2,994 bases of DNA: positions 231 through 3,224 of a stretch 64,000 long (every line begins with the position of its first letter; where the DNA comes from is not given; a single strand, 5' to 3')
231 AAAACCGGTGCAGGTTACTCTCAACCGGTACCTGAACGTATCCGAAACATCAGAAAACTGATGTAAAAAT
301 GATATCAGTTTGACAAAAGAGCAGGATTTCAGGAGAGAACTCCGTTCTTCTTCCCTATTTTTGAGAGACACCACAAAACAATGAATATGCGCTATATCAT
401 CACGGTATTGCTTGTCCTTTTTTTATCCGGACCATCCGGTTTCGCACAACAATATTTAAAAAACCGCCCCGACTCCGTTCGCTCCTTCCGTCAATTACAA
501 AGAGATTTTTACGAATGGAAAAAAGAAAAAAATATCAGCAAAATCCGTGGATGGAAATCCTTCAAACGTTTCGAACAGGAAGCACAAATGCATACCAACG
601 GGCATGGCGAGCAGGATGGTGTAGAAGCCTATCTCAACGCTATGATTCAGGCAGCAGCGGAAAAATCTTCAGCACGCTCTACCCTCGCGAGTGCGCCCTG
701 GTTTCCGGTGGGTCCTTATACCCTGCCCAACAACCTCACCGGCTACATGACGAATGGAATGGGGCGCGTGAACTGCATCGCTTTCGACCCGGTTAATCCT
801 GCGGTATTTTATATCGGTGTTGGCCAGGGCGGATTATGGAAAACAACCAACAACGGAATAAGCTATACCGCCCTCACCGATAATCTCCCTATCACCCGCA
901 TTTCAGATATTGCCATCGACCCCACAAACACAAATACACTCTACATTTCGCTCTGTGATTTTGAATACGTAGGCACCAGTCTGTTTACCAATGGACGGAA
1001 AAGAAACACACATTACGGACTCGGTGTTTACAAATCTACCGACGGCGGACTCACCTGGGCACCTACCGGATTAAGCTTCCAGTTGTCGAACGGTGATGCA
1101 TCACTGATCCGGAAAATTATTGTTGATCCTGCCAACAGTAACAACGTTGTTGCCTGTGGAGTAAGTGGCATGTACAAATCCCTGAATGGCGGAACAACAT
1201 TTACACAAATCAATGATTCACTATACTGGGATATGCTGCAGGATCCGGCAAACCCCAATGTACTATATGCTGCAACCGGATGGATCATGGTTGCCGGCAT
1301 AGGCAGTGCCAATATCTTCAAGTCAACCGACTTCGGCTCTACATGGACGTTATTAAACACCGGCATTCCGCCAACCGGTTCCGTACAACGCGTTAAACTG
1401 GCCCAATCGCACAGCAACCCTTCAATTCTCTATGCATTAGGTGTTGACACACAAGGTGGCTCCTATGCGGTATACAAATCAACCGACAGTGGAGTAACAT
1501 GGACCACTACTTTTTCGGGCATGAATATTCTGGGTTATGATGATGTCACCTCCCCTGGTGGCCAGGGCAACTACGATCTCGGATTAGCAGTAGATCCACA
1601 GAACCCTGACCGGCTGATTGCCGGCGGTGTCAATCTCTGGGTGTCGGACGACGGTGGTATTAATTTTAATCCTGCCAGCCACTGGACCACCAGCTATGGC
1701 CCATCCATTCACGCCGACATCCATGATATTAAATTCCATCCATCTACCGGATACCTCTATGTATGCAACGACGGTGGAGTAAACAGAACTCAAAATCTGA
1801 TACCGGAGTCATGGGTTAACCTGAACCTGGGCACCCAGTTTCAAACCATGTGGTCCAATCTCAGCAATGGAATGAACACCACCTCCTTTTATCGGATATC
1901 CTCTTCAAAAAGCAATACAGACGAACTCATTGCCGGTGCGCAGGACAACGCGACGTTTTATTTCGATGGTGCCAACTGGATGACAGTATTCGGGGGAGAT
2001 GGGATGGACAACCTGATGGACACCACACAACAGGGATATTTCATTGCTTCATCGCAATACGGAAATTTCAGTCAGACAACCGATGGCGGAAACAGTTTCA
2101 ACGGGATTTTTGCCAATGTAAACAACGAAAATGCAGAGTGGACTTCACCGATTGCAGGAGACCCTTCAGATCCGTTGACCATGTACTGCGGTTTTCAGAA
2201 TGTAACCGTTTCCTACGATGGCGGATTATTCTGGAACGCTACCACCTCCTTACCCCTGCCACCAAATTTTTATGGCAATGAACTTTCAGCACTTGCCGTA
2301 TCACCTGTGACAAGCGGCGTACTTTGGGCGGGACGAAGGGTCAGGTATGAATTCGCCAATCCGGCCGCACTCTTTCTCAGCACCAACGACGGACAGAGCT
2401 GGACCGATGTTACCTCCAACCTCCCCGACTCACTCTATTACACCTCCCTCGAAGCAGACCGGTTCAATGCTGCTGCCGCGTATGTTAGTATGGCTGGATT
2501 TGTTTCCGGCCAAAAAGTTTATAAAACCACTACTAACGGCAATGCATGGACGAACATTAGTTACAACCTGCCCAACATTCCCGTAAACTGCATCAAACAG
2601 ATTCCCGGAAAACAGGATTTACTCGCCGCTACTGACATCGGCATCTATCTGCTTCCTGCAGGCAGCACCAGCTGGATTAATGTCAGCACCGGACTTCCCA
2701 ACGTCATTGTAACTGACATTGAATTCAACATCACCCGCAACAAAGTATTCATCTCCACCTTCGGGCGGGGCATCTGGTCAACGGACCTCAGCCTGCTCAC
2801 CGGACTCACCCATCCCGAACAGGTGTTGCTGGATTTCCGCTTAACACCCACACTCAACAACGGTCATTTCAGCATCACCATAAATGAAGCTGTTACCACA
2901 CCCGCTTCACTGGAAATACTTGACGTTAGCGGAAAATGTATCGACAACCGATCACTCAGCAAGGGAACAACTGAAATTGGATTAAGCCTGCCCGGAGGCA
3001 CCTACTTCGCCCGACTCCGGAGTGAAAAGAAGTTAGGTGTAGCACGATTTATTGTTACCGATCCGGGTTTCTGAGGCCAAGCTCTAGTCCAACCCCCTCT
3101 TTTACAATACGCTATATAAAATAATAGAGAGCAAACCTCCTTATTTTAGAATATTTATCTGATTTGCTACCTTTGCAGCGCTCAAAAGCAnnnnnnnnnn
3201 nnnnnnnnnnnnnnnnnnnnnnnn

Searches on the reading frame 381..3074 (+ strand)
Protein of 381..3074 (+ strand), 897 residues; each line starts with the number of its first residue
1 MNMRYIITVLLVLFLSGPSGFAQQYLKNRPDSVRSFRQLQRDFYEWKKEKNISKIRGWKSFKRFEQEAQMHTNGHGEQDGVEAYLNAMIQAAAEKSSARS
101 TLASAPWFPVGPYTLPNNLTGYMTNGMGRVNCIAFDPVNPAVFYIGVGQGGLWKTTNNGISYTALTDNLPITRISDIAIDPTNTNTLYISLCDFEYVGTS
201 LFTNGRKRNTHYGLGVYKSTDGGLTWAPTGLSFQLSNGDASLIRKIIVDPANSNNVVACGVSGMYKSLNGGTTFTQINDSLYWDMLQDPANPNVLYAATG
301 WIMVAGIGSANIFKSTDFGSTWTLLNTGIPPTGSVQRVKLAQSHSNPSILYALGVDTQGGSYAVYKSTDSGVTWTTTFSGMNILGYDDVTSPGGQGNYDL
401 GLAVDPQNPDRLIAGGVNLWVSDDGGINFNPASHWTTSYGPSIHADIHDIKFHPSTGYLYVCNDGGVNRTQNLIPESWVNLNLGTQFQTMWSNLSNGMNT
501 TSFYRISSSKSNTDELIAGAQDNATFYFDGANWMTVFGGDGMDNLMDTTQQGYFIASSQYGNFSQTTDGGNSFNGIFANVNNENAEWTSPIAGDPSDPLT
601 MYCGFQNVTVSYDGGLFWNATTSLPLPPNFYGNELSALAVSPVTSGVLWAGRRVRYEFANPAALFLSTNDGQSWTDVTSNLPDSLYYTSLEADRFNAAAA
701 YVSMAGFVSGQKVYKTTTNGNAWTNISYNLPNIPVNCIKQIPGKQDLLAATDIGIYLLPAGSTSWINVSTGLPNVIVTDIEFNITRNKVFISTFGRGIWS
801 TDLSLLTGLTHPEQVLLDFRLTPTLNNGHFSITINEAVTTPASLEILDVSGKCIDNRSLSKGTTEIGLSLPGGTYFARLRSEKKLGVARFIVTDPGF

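Call 33: search_protein_families(library=pfam, proteins=[window:381-3074:+], max_evalue=0.001)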
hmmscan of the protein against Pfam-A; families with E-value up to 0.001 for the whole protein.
window:381-3074:+ (897 aa): 4 families
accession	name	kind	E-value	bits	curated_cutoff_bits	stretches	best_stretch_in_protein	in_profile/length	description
PF15902.12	Sortilin-Vps10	-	1e-16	61.2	33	1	264-377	3-112/446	Sortilin, neurotensin receptor 3,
PF02012.26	BNR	-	0.00013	21.8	27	0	217-227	1-11/12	BNR/Asp-box repeat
PF18962.6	Por_Secre_tail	-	0.00018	22.2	27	1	827-892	7-75/75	Secretion system C-terminal sorting domain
PF13088.12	BNR_2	-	0.00031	20.6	31.4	0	607-732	83-208/277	BNR repeat-like domain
